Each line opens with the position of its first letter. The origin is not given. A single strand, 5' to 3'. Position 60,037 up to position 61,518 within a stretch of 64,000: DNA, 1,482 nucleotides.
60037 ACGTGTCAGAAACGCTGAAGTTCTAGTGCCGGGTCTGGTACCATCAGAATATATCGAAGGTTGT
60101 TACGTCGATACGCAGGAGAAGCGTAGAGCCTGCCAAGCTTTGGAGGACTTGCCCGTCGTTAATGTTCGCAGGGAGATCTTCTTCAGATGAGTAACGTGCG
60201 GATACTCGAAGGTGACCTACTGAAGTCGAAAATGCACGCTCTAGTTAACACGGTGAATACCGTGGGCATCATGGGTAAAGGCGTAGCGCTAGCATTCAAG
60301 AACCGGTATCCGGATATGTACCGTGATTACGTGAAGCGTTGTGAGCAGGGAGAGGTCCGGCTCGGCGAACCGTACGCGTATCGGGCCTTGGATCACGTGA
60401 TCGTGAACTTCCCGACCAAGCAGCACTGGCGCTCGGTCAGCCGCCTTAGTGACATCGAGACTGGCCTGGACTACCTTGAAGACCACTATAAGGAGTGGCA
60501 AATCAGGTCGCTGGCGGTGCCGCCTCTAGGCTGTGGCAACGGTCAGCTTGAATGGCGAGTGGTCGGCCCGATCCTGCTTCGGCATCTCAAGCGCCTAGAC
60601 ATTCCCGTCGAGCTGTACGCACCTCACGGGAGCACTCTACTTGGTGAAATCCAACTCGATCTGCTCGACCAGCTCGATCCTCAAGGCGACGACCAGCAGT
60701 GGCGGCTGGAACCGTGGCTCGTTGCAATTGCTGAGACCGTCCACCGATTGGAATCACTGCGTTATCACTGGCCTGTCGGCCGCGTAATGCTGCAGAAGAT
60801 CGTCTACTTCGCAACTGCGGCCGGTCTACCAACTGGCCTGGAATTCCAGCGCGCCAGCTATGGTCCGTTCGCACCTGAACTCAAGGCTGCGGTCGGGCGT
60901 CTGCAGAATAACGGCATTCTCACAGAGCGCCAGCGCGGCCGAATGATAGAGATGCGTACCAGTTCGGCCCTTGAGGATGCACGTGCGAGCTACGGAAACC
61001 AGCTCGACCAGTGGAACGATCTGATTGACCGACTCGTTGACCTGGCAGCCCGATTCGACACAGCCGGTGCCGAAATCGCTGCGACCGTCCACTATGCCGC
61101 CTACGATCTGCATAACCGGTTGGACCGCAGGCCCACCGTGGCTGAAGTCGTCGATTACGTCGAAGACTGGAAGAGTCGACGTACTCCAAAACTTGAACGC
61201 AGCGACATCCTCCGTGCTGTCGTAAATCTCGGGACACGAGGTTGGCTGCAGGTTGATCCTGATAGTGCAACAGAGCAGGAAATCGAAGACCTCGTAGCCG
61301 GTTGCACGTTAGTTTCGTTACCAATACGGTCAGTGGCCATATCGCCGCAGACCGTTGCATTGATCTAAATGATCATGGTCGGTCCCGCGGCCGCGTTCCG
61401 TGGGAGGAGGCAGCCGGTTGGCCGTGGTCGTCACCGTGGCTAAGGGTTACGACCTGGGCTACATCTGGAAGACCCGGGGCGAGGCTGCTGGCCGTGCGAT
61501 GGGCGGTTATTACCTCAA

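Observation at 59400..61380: Low-G+C darT-darG cassette sitting in mobile-element debris about 13 kb from oriC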

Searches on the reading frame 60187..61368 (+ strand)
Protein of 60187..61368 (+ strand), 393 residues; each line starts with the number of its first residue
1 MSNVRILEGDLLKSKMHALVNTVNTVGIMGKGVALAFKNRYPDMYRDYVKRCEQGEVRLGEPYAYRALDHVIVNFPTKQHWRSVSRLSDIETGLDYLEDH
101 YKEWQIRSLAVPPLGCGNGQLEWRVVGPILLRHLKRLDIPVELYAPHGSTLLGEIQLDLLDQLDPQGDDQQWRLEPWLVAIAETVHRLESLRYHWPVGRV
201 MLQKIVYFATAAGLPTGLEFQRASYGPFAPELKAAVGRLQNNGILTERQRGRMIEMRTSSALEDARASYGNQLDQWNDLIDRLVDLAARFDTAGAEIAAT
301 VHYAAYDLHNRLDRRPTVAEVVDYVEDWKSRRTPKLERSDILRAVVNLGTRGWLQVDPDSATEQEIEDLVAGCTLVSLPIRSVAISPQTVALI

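Call 3: search_protein_families(library=pfam, proteins=[window:60187-61368:+], max_evalue=0.01)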
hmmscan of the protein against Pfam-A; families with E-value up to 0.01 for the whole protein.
window:60187-61368:+ (393 aa): 1 family
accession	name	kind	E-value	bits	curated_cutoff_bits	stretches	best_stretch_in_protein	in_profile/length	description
PF01661.27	Macro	-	7.9e-15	55.3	22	1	20-126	1-114/118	Macro domain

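Call 4: search_protein_families(library=ncbifam, proteins=[window:60187-61368:+], max_evalue=0.01)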
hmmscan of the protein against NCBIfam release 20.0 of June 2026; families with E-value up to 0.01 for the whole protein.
window:60187-61368:+ (393 aa): 2 families
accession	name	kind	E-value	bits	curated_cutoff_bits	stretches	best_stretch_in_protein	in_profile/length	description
NF048014.1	antitoxin_DarG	equivalog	6.6e-86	288.6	250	1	5-347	2-337/338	type II toxin-antitoxin system antitoxin DNA ADP-ribosyl glycohydrolase DarG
NF001666.0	PRK00431.2-2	equivalog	0.00082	19.3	246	1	3-39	2-38/164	ADP-ribose-binding protein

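Call 5: search_protein_families(library=padloc, proteins=[window:60187-61368:+], max_evalue=0.01)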
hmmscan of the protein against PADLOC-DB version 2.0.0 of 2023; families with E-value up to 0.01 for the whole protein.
window:60187-61368:+ (393 aa): 1 family
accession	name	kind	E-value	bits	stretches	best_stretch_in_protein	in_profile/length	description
PDLC02990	DarG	-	5.3e-92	306.8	1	4-349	2-326/329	-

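Call 10: search_solved_structures(query=window:60187-61368:+, max_evalue=0.01, show_alignments=3)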
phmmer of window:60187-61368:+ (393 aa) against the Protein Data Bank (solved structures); distinct sequences matched with E-value up to 0.01: 14.
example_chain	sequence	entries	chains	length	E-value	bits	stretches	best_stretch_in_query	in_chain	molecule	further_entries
5m31_A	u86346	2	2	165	9.9e-37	129.8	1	4-144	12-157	Appr-1-p processing domain protein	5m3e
7omu_AAA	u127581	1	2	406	1.3e-36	129.4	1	3-149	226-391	Macro domain-containing protein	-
5m3i_A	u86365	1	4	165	1.5e-35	125.9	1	8-149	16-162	RNase III inhibitor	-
4j5r_A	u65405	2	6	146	1.3e-05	27.3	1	3-144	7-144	O-acetyl-ADP-ribose deacetylase 1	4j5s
4j5q_A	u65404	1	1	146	1.4e-05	27.3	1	3-144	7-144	O-acetyl-ADP-ribose deacetylase 1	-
2eee_A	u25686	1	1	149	1.5e-05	27.2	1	3-144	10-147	Uncharacterized protein C6orf130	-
2l8r_A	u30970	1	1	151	1.5e-05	27.1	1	3-144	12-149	Uncharacterized protein C6orf130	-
2lgr_A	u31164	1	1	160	1.9e-05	26.8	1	3-144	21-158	Uncharacterized protein C6orf130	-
6lft_A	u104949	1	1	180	5.4e-05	25.3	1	1-56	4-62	ADP-ribose 1''-phosphate phosphatase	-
6lfu_A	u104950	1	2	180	5.5e-05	25.3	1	1-58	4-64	ADP-ribose 1''-phosphate phosphatase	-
6lfq_A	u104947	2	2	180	7.4e-05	24.8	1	1-57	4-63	ADP-ribose 1''-phosphate phosphatase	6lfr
6lfs_A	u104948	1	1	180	0.00017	23.7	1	1-58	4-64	ADP-ribose 1''-phosphate phosphatase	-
5e3b_A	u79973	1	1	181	0.00021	23.4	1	17-150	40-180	Macrodomain protein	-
2dx6_A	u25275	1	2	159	0.00075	21.5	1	1-142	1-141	Hypothetical protein TTHA0132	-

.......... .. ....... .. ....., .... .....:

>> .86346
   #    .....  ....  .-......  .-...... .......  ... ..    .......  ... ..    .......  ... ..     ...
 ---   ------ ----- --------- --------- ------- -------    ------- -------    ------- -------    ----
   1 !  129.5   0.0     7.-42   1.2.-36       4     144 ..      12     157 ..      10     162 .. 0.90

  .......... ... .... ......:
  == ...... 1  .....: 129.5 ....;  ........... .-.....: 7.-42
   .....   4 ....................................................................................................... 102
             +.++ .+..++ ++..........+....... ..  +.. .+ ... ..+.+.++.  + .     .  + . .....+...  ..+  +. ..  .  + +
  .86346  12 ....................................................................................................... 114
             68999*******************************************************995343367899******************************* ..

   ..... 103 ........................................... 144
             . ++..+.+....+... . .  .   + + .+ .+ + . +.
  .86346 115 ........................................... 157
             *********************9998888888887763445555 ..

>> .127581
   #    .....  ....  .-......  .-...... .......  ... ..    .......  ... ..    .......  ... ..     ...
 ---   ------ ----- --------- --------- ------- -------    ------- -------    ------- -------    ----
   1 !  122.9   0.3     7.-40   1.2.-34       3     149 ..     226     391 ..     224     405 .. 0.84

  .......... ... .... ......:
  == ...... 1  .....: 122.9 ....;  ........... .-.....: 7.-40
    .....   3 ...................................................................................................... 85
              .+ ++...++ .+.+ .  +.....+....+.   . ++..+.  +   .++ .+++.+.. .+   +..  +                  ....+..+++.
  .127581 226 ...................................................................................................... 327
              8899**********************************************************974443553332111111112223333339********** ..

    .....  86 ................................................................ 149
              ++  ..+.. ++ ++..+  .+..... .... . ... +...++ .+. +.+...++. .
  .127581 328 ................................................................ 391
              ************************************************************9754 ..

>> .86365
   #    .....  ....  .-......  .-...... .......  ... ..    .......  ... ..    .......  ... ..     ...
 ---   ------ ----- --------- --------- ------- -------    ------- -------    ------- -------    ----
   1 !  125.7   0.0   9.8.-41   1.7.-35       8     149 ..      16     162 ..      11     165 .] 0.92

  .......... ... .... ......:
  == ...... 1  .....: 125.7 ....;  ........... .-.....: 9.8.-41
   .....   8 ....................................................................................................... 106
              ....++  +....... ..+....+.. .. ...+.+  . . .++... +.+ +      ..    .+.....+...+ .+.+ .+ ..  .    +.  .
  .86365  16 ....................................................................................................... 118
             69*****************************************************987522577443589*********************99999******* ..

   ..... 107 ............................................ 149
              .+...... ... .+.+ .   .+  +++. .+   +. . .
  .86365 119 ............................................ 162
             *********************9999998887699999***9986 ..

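Call 11: find_homologous_proteins(query=window:60187-61368:+, max_evalue=0.00001)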
Query window:60187-61368:+ (393 aa): 3940 proteins with E <= 0.00001 among 8000 candidates; the best 120 are listed.
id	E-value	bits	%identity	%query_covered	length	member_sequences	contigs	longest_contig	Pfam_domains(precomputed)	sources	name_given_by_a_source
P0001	5.5e-238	807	93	97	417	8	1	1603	PF01661.28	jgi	jgi:O-acetyl-ADP-ribose deacetylase (regulator of RNase III)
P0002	9.7e-225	764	87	97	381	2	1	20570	PF01661.28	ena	-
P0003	3.7e-223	758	86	96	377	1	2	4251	PF01661.28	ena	-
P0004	4.6e-222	755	87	96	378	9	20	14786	PF01661.28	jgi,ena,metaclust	jgi:uncharacterized protein YwgA/O-acetyl-ADP-ribose deacetylase (regulator of RNase III)|metaclust:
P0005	1.3e-221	753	87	96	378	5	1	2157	PF01661.28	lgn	-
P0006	3.1e-221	752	86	96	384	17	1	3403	PF01661.28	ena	-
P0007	1.5e-220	750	87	96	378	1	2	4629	PF01661.28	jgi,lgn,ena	-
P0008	2.9e-220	749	84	97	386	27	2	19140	PF01661.28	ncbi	-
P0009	2.9e-220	749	85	96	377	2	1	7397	PF01661.28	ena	-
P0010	2.2e-219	746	86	96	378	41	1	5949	PF01661.28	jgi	jgi:O-acetyl-ADP-ribose deacetylase (regulator of RNase III)/uncharacterized protein YwgA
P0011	7.4e-219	744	86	96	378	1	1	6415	PF01661.28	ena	-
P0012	8.4e-219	744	86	96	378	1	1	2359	PF01661.28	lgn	-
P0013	1.2e-218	744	86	96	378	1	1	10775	PF01661.28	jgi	jgi:O-acetyl-ADP-ribose deacetylase (regulator of RNase III)/uncharacterized protein YwgA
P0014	3.0e-218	742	86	96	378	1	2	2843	PF01661.28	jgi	jgi:O-acetyl-ADP-ribose deacetylase (regulator of RNase III)/uncharacterized protein YwgA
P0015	8.0e-218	741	85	96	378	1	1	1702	PF01661.28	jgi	jgi:O-acetyl-ADP-ribose deacetylase (regulator of RNase III)/uncharacterized protein YwgA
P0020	1.3e-216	737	84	96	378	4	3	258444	PF01661.28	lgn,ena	-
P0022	3.7e-216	735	84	96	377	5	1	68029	PF01661.28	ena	-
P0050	1.1e-205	701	82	96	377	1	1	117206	PF01661.28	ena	-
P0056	4.6e-200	682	79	95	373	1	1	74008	PF01661.28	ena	-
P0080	5.8e-187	639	74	95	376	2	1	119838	PF01661.28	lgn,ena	-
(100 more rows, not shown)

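Call 15: find_related_loci(query=window:60187-61368:+, collection=genome_contigs, flank=10000)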
Query window:60187-61368:+ (393 aa) in genome_contigs; peptide patterns used: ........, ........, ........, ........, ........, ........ (x = any residue, [..] = any of these).
361 stretches matched a pattern; 14 encode a relative of the query (tblastn E <= 1e-3); 14 distinct loci.
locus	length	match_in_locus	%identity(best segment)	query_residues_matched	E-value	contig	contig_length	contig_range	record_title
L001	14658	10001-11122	74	1-375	0e+0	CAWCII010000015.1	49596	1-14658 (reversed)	MAG: uncultured Actinomycetes bacterium isolate MFD09603.bin.2.112 genome assembly, contig: contig_31306, whole genome s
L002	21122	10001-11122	72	1-375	0e+0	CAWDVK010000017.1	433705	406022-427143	MAG: uncultured Actinomycetota bacterium isolate MFD05580.bin.1.88 genome assembly, contig: contig_5658, whole genome sh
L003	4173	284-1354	46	4-356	2e-87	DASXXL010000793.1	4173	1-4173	MAG TPA_asm: Pyrinomonadaceae bacterium isolate SMAG_U4797 k141_503644, whole genome shotgun sequence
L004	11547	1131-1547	49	4-144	1e-41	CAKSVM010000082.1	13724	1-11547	MAG: uncultured Eubacteriales bacterium isolate REFINED_METABAT215_TOP10_CONTIGS_1500_ASSEMBLY_K77_MERGED__Nepal_MoBio_F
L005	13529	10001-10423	48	4-144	9e-41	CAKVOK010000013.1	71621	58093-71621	MAG: uncultured Clostridia bacterium isolate REFINED_METABAT215_TOP10_CONTIGS_1500_ASSEMBLY_K77_MERGED__Hadza_MoBio_hadz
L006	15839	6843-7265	45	7-149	2e-39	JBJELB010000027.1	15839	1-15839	MAG: Lachnospiraceae bacterium isolate LOHA14_bin.019 NODE_1752_length_15839_cov_7.772111, whole genome shotgun sequence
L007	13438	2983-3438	41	4-154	2e-35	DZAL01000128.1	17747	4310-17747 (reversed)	MAG TPA_asm: Thiomargarita sp. isolate SulCav_PC08_66_44_25 SulCav_PC08-66_2459_length_17747_cov_20.915499, whole genome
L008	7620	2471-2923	42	4-153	1e-34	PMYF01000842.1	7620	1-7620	MAG: Acidobacteria bacterium isolate fen_180 73.20110800_E2D.41_contig_2549, whole genome shotgun sequence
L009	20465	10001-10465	43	4-156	1e-34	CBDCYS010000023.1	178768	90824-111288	MAG: Bryobacterales bacterium isolate 6130ab36-0be1-4cbc-8e40-5b7dbad0252f genome assembly, contig: contig_23, whole gen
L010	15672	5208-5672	41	4-154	6e-34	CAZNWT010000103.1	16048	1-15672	MAG TPA_asm: uncultured Victivallales bacterium isolate binchicken_co47_191 genome assembly, contig: NODE_2536_length_16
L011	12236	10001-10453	39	4-150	2e-33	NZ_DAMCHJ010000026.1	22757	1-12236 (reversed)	MAG: Tissierella sp. isolate CTOTU49745 NODE_202_length_22757_cov_4.340014, whole genome shotgun sequence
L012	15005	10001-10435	46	1-144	2e-33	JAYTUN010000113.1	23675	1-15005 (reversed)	MAG: Ignavibacteria bacterium isolate GFS_5551 GFS_5551_112, whole genome shotgun sequence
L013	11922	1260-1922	30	1-212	3e-33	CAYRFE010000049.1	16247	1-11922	MAG TPA_asm: uncultured bacterium isolate binchicken_co113_13 genome assembly, contig: NODE_4135_length_16247_cov_20.274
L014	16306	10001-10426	40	4-145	4e-32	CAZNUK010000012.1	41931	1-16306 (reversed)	MAG TPA_asm: uncultured Butyrivibrio sp. isolate SRP315200_co2_686 genome assembly, contig: NODE_402_length_41931_cov_11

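Call 17: find_encoding_contigs(protein=window:60187-61368:+, flank=10000, max_places=6)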
Protein window:60187-61368:+ (393 aa): 2 contigs read that carry it; 2 places shown.
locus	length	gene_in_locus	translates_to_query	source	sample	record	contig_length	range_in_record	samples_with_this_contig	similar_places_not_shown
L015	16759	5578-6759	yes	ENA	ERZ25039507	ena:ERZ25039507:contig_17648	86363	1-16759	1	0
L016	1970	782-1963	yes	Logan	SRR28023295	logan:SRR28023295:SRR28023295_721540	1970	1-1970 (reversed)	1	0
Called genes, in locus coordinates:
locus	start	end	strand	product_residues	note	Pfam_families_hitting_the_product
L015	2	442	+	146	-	?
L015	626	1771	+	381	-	PF12089:DUF3566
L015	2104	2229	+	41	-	-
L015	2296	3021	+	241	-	PF00702:Hydrolase (weak), PF13419:HAD_2 (weak)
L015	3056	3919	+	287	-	PF01149:Fapy_DNA_glyco, PF06831:H2TH, PF06827:zf-FPG_IleRS (weak)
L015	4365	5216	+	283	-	-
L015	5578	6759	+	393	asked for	PF01661:Macro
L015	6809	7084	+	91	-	PF08751:TrwC (weak)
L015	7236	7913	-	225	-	-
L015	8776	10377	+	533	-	-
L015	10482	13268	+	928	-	PF13191:AAA_16 (weak), PF25872:HTH_77, PF13424:TPR_12 (faint), PF00515:TPR_1 (faint), PF07719:TPR_2 (faint)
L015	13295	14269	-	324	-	-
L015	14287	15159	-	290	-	PF03109:ABC1 (faint), PF00069:Pkinase, PF01636:APH (faint), PF07714:PK_Tyr_Ser-Thr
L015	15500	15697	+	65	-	-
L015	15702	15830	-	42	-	-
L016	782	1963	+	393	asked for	PF01661:Macro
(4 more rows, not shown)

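Call 18: find_encoding_contigs(protein=P0001, flank=10000, max_places=4)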
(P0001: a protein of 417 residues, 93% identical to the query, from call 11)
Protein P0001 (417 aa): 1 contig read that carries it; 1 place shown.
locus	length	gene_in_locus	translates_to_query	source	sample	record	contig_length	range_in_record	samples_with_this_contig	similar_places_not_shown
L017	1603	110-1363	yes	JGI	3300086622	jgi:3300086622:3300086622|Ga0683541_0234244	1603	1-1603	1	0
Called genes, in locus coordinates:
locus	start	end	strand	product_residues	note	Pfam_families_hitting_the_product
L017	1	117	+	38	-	?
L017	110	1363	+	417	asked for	PF01661:Macro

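Call 25: find_encoding_contigs(protein=P0020, flank=10000, max_places=3)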
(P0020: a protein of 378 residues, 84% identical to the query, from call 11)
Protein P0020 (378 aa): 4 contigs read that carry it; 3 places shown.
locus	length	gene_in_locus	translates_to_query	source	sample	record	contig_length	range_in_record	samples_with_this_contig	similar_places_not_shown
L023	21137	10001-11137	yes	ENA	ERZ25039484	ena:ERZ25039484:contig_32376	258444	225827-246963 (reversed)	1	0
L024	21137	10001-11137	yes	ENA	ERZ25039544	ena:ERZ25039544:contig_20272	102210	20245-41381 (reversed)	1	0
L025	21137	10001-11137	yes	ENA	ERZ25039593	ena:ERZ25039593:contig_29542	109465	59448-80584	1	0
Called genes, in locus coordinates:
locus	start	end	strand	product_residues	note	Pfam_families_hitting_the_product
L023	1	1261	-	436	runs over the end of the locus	-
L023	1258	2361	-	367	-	PF13672:PP2C_2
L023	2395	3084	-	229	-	PF00092:VWA (weak), PF13519:VWA_2 (weak)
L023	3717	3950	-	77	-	-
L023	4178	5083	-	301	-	-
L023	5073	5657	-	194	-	PF04542:Sigma70_r2, PF04545:Sigma70_r4, PF08281:Sigma70_r4_2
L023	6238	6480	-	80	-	PF22494:choice_anch_I (weak), PF10282:Lactonase (weak)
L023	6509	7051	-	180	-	PF00069:Pkinase, PF07714:PK_Tyr_Ser-Thr, PF01636:APH (faint), PF03109:ABC1 (faint)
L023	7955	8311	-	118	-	-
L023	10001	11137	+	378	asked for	PF01661:Macro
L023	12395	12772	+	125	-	-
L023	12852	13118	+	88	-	-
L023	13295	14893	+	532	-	PF07690:MFS_1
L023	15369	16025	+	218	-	PF01569:PAP2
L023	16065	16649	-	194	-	PF00440:TetR_N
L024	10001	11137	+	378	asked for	PF01661:Macro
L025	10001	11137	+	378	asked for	PF01661:Macro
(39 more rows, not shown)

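Call 37: search_solved_structures(query=A1, max_evalue=1, show_alignments=0)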
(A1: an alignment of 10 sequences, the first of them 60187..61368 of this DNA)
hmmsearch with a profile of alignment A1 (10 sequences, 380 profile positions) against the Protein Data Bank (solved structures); distinct sequences matched with E-value up to 1: 29.
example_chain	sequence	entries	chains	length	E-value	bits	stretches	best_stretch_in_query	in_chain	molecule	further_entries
5m3i_A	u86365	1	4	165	3e-41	144.8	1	8-150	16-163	RNase III inhibitor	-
7omu_AAA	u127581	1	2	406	9.7e-40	139.8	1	3-147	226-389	Macro domain-containing protein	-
5m31_A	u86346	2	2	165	5e-39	137.4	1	4-145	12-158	Appr-1-p processing domain protein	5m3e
4j5r_A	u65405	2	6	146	7.5e-06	28.2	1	7-144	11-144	O-acetyl-ADP-ribose deacetylase 1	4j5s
4j5q_A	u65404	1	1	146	7.9e-06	28.2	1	7-144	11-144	O-acetyl-ADP-ribose deacetylase 1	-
2eee_A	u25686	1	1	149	8.4e-06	28.1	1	7-144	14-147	Uncharacterized protein C6orf130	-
2l8r_A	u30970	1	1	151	8.9e-06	28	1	7-144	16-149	Uncharacterized protein C6orf130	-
2lgr_A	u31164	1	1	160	1.1e-05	27.7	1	7-144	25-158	Uncharacterized protein C6orf130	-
6lft_A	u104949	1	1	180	2.3e-05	26.7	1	1-75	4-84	ADP-ribose 1''-phosphate phosphatase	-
6lfu_A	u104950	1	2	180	3.6e-05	26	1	1-75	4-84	ADP-ribose 1''-phosphate phosphatase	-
6lfq_A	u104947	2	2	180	3.6e-05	26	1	1-75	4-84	ADP-ribose 1''-phosphate phosphatase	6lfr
6lfs_A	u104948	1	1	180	3.7e-05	26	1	1-75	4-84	ADP-ribose 1''-phosphate phosphatase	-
5e3b_A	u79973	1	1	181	0.00063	21.9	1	19-148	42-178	Macrodomain protein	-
2dx6_A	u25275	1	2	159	0.004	19.3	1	1-137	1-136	Hypothetical protein TTHA0132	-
7yk3_B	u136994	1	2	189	0.18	13.8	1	197-306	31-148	DNA ADP-ribosyl glycohydrolase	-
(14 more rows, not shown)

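Call 43: find_encoding_contigs(protein=P0002, flank=10000, max_places=3)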
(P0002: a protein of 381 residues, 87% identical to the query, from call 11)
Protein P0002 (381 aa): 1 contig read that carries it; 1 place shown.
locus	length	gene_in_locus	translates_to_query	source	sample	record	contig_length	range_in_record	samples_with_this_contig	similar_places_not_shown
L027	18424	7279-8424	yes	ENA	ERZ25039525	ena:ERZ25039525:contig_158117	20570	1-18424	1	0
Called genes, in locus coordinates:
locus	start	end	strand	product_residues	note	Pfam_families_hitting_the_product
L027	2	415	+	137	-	?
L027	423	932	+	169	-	PF08722:Tn7_TnsA-like_N (weak)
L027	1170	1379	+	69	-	-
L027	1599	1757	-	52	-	-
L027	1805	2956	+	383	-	PF09299:Mu-transpos_C (faint)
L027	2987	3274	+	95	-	-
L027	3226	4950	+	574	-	PF05621:TniB, PF13401:AAA_22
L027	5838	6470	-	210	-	-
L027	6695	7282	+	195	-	PF14487:DarT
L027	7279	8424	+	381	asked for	PF01661:Macro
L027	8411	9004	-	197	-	-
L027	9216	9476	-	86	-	-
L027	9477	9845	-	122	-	-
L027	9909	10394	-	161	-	-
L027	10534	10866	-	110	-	-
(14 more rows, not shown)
